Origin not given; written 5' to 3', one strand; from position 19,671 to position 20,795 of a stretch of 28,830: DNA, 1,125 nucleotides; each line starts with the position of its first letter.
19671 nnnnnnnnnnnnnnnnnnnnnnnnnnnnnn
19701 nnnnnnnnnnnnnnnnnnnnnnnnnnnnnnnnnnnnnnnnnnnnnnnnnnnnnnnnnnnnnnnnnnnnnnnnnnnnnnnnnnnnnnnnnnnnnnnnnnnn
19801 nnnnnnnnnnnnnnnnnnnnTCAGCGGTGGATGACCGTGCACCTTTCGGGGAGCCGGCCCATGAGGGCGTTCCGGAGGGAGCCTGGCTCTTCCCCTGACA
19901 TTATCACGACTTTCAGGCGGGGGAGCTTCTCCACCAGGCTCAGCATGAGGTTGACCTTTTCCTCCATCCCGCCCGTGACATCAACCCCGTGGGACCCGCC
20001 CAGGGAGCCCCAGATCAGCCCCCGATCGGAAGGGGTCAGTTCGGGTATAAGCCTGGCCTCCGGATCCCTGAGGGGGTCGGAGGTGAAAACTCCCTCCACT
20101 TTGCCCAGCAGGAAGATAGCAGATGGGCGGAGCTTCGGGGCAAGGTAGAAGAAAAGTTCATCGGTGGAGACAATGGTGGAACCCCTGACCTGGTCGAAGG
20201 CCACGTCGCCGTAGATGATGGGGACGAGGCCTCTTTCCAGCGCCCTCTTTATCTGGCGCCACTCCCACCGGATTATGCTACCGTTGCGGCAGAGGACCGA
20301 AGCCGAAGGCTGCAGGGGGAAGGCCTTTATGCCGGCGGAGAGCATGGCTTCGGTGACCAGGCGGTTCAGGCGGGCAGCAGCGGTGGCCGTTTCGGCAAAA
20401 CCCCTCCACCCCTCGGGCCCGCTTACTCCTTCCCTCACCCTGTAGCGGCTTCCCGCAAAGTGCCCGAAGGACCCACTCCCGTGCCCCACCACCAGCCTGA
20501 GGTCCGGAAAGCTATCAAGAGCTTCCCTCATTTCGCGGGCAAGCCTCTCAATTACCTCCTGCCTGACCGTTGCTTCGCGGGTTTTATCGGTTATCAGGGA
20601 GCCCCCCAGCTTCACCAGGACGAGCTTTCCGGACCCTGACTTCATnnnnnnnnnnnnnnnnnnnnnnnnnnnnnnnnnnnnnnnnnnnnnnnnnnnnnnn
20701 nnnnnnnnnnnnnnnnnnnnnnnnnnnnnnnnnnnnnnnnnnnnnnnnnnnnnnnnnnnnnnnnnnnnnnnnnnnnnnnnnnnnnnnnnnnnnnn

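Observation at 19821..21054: Archaeal-type (modified) mevalonate pathway genes in a bacterium: AcnX small subunit overlapping ipk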

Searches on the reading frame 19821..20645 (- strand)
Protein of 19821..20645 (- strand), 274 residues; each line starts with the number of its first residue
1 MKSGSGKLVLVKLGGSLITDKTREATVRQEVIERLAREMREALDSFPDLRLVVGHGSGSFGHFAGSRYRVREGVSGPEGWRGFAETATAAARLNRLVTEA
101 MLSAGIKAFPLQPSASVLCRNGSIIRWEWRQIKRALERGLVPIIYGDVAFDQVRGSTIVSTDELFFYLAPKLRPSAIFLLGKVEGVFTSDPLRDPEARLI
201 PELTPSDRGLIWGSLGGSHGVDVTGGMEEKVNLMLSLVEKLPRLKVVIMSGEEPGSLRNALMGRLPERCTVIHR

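Call 3: search_protein_families(library=pfam, proteins=[window:19821-20645:-], max_evalue=0.01)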
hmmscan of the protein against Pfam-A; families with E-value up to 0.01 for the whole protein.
window:19821-20645:- (274 aa): 1 family
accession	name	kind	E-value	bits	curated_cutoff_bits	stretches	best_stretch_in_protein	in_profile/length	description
PF00696.33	AA_kinase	-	5.9e-36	124.8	24.9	1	7-248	1-232/234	Amino acid kinase family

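Call 4: search_protein_families(library=ncbifam, proteins=[window:19821-20645:-], max_evalue=0.01)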
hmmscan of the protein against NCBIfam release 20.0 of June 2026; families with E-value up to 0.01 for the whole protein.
window:19821-20645:- (274 aa): 10 families
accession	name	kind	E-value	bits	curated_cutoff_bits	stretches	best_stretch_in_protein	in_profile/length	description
NF040647.1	IPPK_Arch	equivalog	2.3e-53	181.1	120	1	10-263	2-251/259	isopentenyl phosphate kinase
NF000338.1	fomA_AB016934.1.gene6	equivalog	5.2e-13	48.7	550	1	9-256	6-239/266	fosfomycin resistance kinase FomA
TIGR01027.1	proB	equivalog_domain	4.6e-09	35.9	186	1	132-262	117-243/363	glutamate 5-kinase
TIGR02076.1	pyrH_arch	equivalog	2.3e-07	30.7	158.05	1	160-264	117-215/222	UMP kinase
TIGR02075.1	pyrH_bact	equivalog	4.6e-07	29.7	243.9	1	7-204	2-181/233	UMP kinase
NF000122.1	485965_fosC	equivalog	4.2e-06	26.9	350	1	97-232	13-142/182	fosfomycin resistance kinase FosC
NF006234.1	PRK08373.1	subfamily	2.5e-05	23.7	237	1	130-202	155-229/338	aspartate kinase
TIGR00761.1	argB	equivalog_domain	4.3e-05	23.2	151.3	1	122-243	118-227/231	acetylglutamate kinase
TIGR02078.1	AspKin_pair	subfamily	0.0003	20.3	242.4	1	130-203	148-223/327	putative Pyrococcus aspartate kinase subunit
TIGR00656.1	asp_kin_monofn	equivalog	0.0063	15.5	402.25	0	124-204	119-203/407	aspartate kinase, monofunctional class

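Call 27: find_homologous_proteins(query=window:19821-20645:-)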
Query window:19821-20645:- (274 aa): 7111 proteins with E <= 0.001 among 8000 candidates; the best 120 are listed.
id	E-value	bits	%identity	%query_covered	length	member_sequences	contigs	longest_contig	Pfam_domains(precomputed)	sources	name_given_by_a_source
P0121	1.1e-175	600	100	100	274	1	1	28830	PF00696.34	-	-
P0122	3.5e-149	514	83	100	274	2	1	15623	PF00696.34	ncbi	-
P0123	1.2e-147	509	82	100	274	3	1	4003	PF00696.34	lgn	-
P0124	2.7e-147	507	83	100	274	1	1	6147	PF00696.34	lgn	-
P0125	4.4e-138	477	78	100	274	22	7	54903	PF00696.34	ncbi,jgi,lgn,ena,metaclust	jgi:isopentenyl phosphate kinase|metaclust:\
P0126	1.1e-136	473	81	96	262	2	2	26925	PF00696.34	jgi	-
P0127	1.2e-113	397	66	99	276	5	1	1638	PF00696.34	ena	-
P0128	1.1e-110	387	66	97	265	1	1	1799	PF00696.34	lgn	-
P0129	1.1e-107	377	64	99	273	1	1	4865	PF00696.34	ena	-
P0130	1.5e-107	377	66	97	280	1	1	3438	PF00696.34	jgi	-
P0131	5.7e-99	349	62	93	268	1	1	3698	PF00696.34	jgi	-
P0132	1.0e-93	332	59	97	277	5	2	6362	PF00696.34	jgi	-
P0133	2.8e-93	330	60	96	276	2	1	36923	PF00696.34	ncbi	ncbi:MAG: isopentenyl phosphate kinase [Anaerolineae bacterium]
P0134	3.5e-93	330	58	97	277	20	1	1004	PF00696.34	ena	-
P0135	3.5e-92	327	60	93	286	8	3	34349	PF00696.34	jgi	-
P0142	3.3e-90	320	57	97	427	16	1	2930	PF00696.34,PF01989.25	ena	-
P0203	1.7e-84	302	57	98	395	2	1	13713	PF00696.34,PF01989.25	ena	-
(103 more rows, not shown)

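Call 28: search_solved_structures(query=window:19821-20645:-, max_evalue=0.001, show_alignments=2)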
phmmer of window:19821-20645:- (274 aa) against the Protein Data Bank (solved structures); distinct sequences matched with E-value up to 0.001: 13.
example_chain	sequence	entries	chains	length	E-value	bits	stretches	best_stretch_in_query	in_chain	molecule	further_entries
3ll9_A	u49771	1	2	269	2.9e-38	135.1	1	7-264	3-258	Isopentenyl phosphate kinase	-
8u0k_A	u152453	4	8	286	6.4e-38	133.9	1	6-263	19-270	Isopentenyl phosphate kinase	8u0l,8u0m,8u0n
7n9d_A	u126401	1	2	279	4.3e-35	124.7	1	7-271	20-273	Isopentenyl phosphate kinase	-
7lnt_A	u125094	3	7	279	8.9e-35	123.6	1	7-271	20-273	Isopentenyl phosphate kinase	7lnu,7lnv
7lnw_A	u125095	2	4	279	4.4e-34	121.3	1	7-271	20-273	Isopentenyl phosphate kinase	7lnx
3k4o_A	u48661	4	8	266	2e-31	112.7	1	4-264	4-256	isopentenyl phosphate kinase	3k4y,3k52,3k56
3lkk_A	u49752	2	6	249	3.7e-22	82.3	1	8-254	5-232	Gamma-glutamyl kinase related protein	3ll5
3d40_A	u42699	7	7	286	1e-14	57.9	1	9-255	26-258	FomA protein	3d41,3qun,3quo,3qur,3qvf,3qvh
2bne_A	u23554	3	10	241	1e-05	28.3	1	7-207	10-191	URIDYLATE KINASE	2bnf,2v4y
2bnd_A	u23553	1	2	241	3.1e-05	26.8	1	7-207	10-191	URIDYLATE KINASE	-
8yh1_A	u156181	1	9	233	6.9e-05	25.6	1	7-205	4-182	Uridylate kinase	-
2jjx_A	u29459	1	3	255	0.00018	24.3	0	7-65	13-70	URIDYLATE KINASE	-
4q1t_A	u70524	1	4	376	0.00095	21.9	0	135-232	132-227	Glutamate 5-kinase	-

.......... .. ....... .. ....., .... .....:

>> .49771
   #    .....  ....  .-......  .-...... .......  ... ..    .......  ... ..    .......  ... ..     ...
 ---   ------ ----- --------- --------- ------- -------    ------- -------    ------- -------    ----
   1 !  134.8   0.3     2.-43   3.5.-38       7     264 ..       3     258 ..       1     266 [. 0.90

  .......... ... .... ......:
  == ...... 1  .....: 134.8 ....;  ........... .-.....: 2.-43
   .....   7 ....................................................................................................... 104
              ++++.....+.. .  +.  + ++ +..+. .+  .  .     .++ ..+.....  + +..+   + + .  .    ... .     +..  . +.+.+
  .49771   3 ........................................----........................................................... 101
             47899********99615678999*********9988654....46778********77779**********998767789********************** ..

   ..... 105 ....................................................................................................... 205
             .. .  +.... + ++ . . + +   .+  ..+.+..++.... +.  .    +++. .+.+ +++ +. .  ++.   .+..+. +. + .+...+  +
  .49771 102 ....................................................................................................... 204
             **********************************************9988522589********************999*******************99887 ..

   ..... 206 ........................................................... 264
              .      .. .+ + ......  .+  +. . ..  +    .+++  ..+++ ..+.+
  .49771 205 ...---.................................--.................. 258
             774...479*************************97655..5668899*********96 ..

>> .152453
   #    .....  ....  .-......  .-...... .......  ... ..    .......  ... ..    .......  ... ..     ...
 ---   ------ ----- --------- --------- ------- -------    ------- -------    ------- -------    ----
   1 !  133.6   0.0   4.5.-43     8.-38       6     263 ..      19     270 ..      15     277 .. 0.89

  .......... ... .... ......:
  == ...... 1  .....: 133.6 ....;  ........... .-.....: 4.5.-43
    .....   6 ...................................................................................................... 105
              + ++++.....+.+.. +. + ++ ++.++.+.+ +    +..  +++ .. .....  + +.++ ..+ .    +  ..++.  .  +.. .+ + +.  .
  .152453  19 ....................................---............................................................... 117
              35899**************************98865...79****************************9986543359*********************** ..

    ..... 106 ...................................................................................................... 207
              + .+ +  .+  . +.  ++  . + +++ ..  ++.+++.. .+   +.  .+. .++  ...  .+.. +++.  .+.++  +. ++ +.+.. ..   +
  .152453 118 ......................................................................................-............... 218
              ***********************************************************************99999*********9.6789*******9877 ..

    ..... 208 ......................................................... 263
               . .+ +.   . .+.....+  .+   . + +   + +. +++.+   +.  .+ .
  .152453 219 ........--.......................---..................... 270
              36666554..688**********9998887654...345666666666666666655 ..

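Call 30: find_encoding_contigs(protein=P0203, flank=10000, max_places=2)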
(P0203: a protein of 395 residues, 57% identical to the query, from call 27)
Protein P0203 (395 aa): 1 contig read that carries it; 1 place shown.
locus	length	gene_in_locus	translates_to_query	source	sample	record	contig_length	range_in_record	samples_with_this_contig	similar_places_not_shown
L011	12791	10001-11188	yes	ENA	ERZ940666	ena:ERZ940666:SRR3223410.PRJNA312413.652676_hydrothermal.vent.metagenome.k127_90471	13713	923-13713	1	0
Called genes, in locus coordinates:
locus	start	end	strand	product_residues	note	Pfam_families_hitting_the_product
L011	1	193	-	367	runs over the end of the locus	PF02615:Ldh_2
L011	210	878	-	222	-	PF00515:TPR_1 (faint), PF07719:TPR_2 (faint), PF13374:TPR_10 (faint), PF13414:TPR_11, PF14559:TPR_19 (weak)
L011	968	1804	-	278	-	PF07136:DUF1385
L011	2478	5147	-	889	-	-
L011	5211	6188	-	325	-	PF01476:LysM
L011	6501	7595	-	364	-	PF11495:TrmB_EBD_N (faint), PF13091:PLDc_2, PF07894:SACK1 (weak), PF00614:PLDc (faint), PF13091:PLDc_2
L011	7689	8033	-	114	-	-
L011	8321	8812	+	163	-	PF00149:Metallophos, PF12850:Metallophos_2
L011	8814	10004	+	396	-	PF04412:AcnX, PF28403:AcnX_2nd, PF28406:AcnX_3rd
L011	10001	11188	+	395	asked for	PF01989:AcnX_swivel_put, PF00696:AA_kinase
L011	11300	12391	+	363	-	PF02163:Peptidase_M50, PF00595:PDZ (faint), PF13180:PDZ_2, PF17820:PDZ_6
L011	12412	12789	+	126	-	?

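Call 31: find_encoding_contigs(protein=P0129, flank=10000, max_places=2)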
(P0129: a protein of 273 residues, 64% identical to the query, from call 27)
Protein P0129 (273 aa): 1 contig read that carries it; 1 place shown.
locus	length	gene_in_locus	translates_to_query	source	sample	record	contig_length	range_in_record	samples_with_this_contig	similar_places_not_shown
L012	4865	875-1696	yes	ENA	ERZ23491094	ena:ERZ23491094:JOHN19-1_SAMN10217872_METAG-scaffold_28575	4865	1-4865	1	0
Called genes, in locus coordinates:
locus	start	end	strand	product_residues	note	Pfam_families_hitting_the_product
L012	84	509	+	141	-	PF01980:TrmO_N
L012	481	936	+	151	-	PF01989:AcnX_swivel_put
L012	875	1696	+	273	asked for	PF00696:AA_kinase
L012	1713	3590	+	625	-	PF00999:Na_H_Exchanger, PF02254:TrkA_N, PF02080:TrkA_C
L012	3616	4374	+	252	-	PF00121:TIM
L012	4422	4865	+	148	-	?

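Call 32: find_encoding_contigs(protein=P0131, flank=10000, max_places=2)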
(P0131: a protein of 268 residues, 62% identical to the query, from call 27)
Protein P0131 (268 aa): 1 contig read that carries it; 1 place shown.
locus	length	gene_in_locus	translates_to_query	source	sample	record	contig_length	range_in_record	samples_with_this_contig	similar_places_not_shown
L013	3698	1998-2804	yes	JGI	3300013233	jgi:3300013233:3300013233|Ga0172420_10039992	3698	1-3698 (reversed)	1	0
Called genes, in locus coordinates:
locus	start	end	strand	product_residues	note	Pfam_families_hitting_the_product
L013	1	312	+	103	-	?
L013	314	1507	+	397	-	PF04412:AcnX, PF28403:AcnX_2nd, PF28406:AcnX_3rd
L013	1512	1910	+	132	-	PF01989:AcnX_swivel_put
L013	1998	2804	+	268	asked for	PF00696:AA_kinase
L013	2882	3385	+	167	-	PF13393:tRNA-synt_His, PF00587:tRNA-synt_2b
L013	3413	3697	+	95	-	?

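Call 37: find_related_loci(query=A1, collection=genome_contigs, flank=10000)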
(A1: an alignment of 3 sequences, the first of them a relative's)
Query A1 (397 aa) in genome_contigs; peptide patterns used: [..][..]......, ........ (x = any residue, [..] = any of these).
600 stretches matched a pattern (row limit reached: there are more); 588 encode a relative of the query (tblastn E <= 1e-3); the best 80 are kept; 80 distinct loci.
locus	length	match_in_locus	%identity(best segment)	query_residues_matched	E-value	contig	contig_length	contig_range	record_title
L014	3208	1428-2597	71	1-391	0e+0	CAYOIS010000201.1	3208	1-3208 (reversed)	MAG TPA_asm: uncultured Anaerolineae bacterium isolate SRP104967_co1_107 genome assembly, contig: NODE_9566_length_3208_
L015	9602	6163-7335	67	1-391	3e-170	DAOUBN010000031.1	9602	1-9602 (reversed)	MAG TPA_asm: Anaerolineae bacterium isolate H70_729 k91_5932, whole genome shotgun sequence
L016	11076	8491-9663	67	1-391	1e-168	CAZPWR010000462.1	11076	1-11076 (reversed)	MAG TPA_asm: uncultured Anaerolineae bacterium isolate binchicken_co25_129 genome assembly, contig: k141_137325, whole g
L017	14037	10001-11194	62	1-397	4e-154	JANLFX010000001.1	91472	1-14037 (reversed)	MAG: Anaerolineae bacterium isolate A05DMB24 NODE_1_length_91472_cov_9.720260, whole genome shotgun sequence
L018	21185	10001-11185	63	2-397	3e-151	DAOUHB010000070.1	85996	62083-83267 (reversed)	MAG TPA_asm: Anaerolineae bacterium isolate R89_289 k165_405783, whole genome shotgun sequence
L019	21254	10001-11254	59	1-397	6e-149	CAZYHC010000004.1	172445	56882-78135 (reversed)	MAG TPA_asm: uncultured Anaerolineales bacterium isolate binchicken_co294_99 genome assembly, contig: NODE_135_length_17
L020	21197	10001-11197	60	1-397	2e-148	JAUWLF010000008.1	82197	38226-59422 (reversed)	MAG: Chloroflexota bacterium isolate CSMAG_2365 CSMAG_2365_k141_1189247_length_82197_cov_23.7963, whole genome shotgun s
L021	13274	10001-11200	60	1-397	3e-148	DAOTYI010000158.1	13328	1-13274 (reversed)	MAG TPA_asm: Anaerolineae bacterium isolate H23_320 k115_51664, whole genome shotgun sequence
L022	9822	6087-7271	53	1-397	3e-147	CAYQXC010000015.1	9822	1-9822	MAG TPA_asm: uncultured archaeon isolate SRP214966_co2_186 genome assembly, contig: NODE_12291_length_9822_cov_4.208457,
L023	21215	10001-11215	60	1-397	1e-146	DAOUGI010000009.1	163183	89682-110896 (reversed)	MAG TPA_asm: Anaerolineae bacterium isolate R44_137 k83_3607766, whole genome shotgun sequence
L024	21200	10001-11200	60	1-397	1e-146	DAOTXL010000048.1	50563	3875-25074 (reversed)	MAG TPA_asm: Anaerolineae bacterium isolate H21_249 k133_1920582, whole genome shotgun sequence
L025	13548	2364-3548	53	1-397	7e-145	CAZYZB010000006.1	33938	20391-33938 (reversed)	MAG TPA_asm: uncultured archaeon isolate binchicken_co189_409 genome assembly, contig: NODE_957_length_33938_cov_9.63875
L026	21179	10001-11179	54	3-397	2e-144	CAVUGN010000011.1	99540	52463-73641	MAG: uncultured Candidatus Micrarchaeota archaeon isolate MFD02138.bin.1.89 genome assembly, contig: contig_89954, whole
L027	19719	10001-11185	54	1-397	6e-143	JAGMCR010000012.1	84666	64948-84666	MAG: Candidatus Iainarchaeum archaeon isolate RS_17_2 ZL495.bin.2.fa_12, whole genome shotgun sequence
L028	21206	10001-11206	57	3-397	2e-142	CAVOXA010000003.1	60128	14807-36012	MAG: uncultured Chloroflexia bacterium isolate MFD09964.bin.2.208 genome assembly, contig: contig_16360, whole genome sh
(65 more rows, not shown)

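Call 40: search_protein_families(library=pfam, proteins=[L016:7022-8479:+, L016:8476-9687:+, L016:9657-10349:+, L016:10431-11030:-, L016:6235-6921:-, L016:4713-6338:-, L015:4803-6152:+, L015:6091-7359:+, L015:7329-7949:+, L015:7936-8397:+], max_evalue=0.0001)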
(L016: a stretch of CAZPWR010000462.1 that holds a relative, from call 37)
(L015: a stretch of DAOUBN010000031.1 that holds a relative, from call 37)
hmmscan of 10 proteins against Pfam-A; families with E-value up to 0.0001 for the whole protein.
L016:7022-8479:+ (485 aa): 2 families
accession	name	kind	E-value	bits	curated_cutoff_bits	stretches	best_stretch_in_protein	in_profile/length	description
PF02875.26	Mur_ligase_C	-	1.3e-25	91.1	28.4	1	341-460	1-126/127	Mur ligase, glutamate ligase domain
PF08245.18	Mur_ligase_M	-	1e-15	58.7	24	1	91-314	1-199/200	Mur ligase middle domain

L016:8476-9687:+ (403 aa): 1 family
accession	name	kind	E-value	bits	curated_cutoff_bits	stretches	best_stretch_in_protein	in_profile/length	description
PF04412.18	AcnX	-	1.5e-146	488.6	31.5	1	6-396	1-399/400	Aconitase X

L016:9657-10349:+ (230 aa): 1 family
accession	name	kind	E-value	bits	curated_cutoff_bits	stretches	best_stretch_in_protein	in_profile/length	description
PF22790.2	YkoP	-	9.4e-07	28.6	27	1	51-121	42-112/183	YkoP domain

L016:10431-11030:- (199 aa): 0 families

L016:6235-6921:- (228 aa): 1 family
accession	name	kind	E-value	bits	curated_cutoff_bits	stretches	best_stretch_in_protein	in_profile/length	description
PF00486.34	Trans_reg_C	-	4.6e-22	78.3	26.2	1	151-221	2-77/77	Transcriptional regulatory protein, C terminal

L016:4713-6338:- (541 aa): 1 family
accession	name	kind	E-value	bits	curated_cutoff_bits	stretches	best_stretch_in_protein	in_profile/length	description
PF01564.23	Spermine_synth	-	1.8e-11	44.4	22.9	1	347-457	42-157/186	Spermine/spermidine synthase domain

L015:4803-6152:+ (449 aa): 2 families
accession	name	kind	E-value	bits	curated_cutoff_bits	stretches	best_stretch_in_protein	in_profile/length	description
PF02875.26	Mur_ligase_C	-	2.2e-25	90.4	28.4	1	305-424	1-126/127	Mur ligase, glutamate ligase domain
PF08245.18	Mur_ligase_M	-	2.9e-15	57.2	24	1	55-278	1-199/200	Mur ligase middle domain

L015:6091-7359:+ (422 aa): 1 family
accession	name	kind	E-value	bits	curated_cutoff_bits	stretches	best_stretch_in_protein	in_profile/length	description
PF04412.18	AcnX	-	1.2e-141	472.5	31.5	1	25-415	1-399/400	Aconitase X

L015:7329-7949:+ (206 aa): 1 family
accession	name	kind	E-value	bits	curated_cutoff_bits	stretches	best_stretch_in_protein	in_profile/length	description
PF22790.2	YkoP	-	1e-11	44.8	27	1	22-123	12-114/183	YkoP domain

L015:7936-8397:+ (153 aa): 0 families
